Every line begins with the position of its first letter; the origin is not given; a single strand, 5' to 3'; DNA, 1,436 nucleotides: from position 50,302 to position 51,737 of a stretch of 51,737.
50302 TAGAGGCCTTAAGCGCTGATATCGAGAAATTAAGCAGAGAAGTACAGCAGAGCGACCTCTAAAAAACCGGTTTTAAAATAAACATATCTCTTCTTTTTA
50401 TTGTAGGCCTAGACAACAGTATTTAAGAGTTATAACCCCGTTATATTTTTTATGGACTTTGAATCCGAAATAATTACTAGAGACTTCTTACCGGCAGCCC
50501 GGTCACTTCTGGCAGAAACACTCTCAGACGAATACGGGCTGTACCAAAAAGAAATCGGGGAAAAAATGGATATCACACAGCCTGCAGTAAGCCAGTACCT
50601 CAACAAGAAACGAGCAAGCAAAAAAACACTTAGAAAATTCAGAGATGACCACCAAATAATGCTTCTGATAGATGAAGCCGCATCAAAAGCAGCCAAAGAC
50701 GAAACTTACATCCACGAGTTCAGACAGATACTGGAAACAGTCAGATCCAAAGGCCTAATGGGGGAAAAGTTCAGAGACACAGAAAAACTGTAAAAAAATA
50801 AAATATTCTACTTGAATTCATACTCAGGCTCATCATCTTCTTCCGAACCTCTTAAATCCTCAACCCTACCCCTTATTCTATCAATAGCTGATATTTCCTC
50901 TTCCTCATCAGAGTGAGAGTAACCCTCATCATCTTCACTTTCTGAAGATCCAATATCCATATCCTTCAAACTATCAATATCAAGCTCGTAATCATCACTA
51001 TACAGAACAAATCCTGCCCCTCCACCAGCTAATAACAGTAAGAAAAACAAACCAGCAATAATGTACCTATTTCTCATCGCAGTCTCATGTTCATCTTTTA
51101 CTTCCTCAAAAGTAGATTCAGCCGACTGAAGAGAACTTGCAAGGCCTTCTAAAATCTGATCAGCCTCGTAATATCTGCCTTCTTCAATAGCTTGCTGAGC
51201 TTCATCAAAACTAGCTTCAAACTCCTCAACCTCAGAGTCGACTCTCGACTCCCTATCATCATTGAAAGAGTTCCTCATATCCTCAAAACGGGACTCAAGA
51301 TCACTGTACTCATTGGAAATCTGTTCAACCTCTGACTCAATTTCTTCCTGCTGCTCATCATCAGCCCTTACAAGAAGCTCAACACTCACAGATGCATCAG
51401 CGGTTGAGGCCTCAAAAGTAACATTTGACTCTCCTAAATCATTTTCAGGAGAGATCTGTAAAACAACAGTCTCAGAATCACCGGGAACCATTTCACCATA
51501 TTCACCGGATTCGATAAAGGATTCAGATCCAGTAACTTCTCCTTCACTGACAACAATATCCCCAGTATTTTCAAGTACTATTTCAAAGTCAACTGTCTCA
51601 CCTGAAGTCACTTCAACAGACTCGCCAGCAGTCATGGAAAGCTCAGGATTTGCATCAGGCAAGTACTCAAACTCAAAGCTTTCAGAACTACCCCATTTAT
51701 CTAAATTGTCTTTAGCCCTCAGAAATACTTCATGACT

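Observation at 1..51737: Palindromic hexamer AGGCCT is roughly 15-fold over-represented, independent of reading frame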

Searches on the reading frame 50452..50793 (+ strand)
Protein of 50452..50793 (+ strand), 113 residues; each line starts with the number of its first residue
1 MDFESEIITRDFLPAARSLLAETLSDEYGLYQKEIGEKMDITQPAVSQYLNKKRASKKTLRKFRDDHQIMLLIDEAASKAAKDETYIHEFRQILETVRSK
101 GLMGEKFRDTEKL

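Call 39: search_protein_families(library=pfam, proteins=[window:50452-50793:+], max_evalue=0.001)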
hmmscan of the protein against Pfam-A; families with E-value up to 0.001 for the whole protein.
window:50452-50793:+ (113 aa): 1 family
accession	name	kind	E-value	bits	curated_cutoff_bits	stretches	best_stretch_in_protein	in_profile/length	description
PF01381.28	HTH_3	-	0.00023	21.5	23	1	28-62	8-43/55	Helix-turn-helix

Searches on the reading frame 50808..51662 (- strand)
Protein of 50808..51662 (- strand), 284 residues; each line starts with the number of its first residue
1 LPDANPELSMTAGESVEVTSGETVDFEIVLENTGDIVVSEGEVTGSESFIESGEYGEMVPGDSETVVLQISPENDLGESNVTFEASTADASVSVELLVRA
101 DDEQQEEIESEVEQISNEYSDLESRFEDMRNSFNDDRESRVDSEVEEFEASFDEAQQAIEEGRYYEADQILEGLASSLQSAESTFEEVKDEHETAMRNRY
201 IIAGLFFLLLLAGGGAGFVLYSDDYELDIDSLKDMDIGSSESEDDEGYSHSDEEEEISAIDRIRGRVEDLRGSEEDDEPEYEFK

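Call 39: search_protein_families(library=pfam, proteins=[window:50808-51662:-], max_evalue=0.001)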
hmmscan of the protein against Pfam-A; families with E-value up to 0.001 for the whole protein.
window:50808-51662:- (284 aa): 1 family
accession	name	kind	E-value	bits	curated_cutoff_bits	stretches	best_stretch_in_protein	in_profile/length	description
PF06160.17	EzrA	-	7.2e-07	28.3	39.6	1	103-194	129-219/557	Septation ring formation regulator, EzrA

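Call 82: find_encoding_contigs(protein=window:50808-51662:-, flank=10000, max_places=2)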
Protein window:50808-51662:- (284 aa): no gene with exactly this product is on record in the collection.
